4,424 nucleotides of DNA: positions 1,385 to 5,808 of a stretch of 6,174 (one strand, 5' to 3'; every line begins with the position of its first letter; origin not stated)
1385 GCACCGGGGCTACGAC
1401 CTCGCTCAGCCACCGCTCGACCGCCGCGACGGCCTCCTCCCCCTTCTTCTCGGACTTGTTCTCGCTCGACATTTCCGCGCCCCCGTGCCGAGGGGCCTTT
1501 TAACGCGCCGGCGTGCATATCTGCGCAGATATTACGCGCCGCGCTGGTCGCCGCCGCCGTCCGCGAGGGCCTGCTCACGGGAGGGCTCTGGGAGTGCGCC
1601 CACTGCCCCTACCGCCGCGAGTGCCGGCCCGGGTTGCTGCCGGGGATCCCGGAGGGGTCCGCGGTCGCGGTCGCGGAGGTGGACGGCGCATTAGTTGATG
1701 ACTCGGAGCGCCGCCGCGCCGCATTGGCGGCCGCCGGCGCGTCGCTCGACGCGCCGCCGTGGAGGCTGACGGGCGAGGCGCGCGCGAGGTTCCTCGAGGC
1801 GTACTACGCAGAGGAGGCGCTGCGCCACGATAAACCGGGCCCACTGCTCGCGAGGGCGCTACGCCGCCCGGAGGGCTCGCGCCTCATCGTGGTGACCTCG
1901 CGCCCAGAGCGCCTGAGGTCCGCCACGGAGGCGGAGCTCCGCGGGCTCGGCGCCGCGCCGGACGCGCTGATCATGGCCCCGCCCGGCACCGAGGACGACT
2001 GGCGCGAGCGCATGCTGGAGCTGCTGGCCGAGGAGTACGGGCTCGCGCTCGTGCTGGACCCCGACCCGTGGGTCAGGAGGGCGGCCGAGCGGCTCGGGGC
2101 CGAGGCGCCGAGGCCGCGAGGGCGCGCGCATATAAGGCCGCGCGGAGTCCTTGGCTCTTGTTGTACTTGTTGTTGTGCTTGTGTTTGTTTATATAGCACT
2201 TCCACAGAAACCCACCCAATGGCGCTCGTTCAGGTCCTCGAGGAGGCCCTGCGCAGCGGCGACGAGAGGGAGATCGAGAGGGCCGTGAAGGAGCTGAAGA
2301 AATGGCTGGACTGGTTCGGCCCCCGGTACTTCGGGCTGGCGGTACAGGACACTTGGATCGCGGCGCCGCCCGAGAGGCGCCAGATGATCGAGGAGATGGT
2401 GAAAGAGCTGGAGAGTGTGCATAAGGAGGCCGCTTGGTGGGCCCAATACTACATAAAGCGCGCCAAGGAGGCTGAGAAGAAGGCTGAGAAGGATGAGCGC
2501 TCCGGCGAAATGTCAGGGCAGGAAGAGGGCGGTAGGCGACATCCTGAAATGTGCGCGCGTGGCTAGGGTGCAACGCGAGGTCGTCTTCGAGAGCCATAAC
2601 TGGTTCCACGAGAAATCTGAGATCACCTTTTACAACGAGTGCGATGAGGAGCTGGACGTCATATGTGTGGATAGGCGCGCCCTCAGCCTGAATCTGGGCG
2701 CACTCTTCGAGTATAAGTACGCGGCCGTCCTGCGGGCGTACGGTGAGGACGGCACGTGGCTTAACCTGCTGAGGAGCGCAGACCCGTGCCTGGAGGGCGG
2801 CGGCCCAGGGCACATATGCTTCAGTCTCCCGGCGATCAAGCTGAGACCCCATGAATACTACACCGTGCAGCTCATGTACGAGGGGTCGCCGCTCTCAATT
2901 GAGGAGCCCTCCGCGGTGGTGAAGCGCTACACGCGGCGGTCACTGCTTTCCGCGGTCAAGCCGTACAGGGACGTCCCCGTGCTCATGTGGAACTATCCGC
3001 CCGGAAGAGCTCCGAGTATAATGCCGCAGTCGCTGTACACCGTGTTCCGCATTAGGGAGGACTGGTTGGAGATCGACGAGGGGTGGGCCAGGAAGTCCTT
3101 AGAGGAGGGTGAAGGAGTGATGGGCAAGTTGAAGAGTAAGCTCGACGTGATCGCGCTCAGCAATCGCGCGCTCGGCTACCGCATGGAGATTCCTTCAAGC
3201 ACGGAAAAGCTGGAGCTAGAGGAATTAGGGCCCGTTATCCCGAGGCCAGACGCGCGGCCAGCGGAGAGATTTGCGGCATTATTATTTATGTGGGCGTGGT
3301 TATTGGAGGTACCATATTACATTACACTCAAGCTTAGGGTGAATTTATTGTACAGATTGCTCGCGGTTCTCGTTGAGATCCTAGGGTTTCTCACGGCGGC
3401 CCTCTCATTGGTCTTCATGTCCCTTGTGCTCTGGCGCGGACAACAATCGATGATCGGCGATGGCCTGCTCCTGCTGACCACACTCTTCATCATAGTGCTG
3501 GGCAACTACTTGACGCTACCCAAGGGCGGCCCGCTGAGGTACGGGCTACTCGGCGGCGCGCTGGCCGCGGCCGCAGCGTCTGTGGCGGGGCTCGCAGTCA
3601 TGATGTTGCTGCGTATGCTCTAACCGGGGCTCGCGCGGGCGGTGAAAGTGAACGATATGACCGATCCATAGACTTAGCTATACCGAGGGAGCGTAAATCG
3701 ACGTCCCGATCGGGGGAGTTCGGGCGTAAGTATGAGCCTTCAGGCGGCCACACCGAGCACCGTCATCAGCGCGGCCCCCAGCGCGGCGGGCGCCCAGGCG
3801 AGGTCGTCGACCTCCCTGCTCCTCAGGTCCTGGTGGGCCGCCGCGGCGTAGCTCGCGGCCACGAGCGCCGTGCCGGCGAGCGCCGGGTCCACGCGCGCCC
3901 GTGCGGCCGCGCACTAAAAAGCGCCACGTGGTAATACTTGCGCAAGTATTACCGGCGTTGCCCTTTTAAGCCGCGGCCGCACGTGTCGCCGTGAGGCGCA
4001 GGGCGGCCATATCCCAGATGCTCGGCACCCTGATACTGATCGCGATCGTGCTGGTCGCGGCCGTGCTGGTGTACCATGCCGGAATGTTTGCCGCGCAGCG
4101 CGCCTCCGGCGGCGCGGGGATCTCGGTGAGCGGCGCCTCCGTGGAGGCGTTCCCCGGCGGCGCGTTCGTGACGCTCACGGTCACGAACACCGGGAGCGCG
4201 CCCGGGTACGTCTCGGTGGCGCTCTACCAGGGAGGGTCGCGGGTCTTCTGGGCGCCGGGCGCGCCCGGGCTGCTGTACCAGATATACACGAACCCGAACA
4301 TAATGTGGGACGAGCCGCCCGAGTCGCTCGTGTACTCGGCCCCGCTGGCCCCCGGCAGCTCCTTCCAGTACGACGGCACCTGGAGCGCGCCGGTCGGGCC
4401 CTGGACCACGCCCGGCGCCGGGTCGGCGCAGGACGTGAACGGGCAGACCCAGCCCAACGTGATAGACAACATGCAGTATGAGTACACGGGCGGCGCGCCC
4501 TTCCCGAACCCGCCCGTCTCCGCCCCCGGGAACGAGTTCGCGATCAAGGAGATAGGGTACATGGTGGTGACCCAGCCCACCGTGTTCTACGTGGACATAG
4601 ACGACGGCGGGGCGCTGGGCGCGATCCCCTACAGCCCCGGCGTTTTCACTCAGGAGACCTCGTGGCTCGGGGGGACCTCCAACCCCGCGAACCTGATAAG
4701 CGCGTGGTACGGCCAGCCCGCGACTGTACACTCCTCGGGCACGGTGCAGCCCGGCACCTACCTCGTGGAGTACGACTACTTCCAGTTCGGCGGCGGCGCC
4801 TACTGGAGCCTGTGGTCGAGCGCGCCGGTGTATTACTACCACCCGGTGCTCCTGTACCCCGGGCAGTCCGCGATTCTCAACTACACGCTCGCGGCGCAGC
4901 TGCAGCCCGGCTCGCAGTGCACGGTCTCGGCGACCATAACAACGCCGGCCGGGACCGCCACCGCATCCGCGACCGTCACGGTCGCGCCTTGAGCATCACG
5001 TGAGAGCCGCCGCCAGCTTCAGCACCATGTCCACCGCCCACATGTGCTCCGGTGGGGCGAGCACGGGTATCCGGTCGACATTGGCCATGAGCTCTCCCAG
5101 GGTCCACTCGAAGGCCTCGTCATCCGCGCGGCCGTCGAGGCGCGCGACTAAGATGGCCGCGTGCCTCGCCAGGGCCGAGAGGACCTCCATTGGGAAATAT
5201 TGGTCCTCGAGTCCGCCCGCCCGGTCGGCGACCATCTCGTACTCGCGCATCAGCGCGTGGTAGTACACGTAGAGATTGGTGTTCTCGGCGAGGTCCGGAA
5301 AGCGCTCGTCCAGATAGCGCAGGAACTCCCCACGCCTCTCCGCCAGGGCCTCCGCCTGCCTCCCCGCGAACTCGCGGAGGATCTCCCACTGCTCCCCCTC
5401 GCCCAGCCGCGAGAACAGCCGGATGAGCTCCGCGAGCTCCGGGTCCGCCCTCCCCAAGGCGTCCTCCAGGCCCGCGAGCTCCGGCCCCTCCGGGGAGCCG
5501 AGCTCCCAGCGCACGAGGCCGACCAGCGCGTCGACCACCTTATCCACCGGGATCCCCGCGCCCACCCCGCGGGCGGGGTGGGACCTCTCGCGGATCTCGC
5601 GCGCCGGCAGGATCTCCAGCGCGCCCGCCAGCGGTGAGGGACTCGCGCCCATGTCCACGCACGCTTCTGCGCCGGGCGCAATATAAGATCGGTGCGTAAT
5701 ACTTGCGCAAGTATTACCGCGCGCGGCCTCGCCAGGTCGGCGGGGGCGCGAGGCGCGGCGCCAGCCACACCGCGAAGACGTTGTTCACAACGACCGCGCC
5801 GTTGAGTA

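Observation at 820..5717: Four intergenic copies of an AT-rich palindrome (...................): a locus-specific operator family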

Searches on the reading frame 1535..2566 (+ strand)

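Call 7: search_protein_families(library=pfam, max_evalue=0.1, proteins=[window:1535-2566:+])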
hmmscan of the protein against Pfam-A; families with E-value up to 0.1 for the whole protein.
window:1535-2566:+ (343 aa): 1 family
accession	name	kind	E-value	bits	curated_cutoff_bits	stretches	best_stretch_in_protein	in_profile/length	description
PF07749.17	ERp29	-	0.079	14.2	24.3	0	278-317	18-57/95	Endoplasmic reticulum protein ERp29, C-terminal domain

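Call 8: search_protein_families(library=ncbifam, max_evalue=0.1, proteins=[window:1535-2566:+])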
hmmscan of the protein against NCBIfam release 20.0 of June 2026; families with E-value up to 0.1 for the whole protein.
window:1535-2566:+ (343 aa): 0 families

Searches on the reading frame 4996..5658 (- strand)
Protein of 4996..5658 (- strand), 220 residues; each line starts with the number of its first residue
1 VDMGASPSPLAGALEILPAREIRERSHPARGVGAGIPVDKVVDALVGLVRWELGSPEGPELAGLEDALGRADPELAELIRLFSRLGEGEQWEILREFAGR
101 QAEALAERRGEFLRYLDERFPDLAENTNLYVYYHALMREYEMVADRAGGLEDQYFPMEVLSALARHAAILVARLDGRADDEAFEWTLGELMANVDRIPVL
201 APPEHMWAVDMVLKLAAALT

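Call 7: search_protein_families(library=pfam, max_evalue=0.1, proteins=[window:4996-5658:-])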
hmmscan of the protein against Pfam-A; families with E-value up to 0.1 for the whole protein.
window:4996-5658:- (220 aa): 0 families

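Call 8: search_protein_families(library=ncbifam, max_evalue=0.1, proteins=[window:4996-5658:-])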
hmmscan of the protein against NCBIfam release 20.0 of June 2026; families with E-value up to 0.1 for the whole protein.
window:4996-5658:- (220 aa): 0 families

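Call 43: search_solved_structures(query=window:4996-5658:-, max_evalue=1)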
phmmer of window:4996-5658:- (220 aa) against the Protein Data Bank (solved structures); distinct sequences matched with E-value up to 1: 1.
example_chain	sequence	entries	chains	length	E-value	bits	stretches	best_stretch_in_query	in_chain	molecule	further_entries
4lob_A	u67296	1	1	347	0.7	13.3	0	80-205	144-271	Polyprenyl synthetase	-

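Call 44: search_protein_families(library=phrogs, max_evalue=0.01, proteins=[window:4996-5658:-])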
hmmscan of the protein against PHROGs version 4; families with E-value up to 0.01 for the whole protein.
window:4996-5658:- (220 aa): 0 families

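Call 87: search_protein_families(library=padloc, max_evalue=0.001, proteins=[window:4996-5658:-])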
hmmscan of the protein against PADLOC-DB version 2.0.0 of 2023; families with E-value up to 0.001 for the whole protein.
window:4996-5658:- (220 aa): 0 families

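Call 92: predict_structure(protein=window:4996-5658:-)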
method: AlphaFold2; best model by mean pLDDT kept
length: 220 residues; sequences in the alignment: 1
mean_pLDDT: 48.9   pTM: 0.35
mean pLDDT of the five models: 48.9, 45.6, 42.8, 42.7, 38.3
residues with pLDDT >= 90: 1; 70-90: 36; 50-70: 30; < 50: 153
segments of 3 or more residues with pLDDT < 50: 1-79, 81-87, 89-155
pLDDT, mean of each block of 10 residues (from residue 1): 36 34 32 35 41 40 42 43 44 42 39 43 38 38 39 50 69 75 83 71 68 73
secondary structure, 60 per line:
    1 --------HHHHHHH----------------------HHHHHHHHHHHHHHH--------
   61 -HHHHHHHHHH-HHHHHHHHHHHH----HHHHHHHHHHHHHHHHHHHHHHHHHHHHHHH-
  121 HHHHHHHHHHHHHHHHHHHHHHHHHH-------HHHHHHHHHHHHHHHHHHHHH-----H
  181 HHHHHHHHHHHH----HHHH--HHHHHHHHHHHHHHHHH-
elements in order: H9-15 H38-52 H62-71 H73-84 H89-119 H121-146 H154-174 H180-192 H197-200 H203-219
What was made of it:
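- Tried and rejected: The model of gene 4996..5658 has low confidence (pLDDT 49; call 92).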
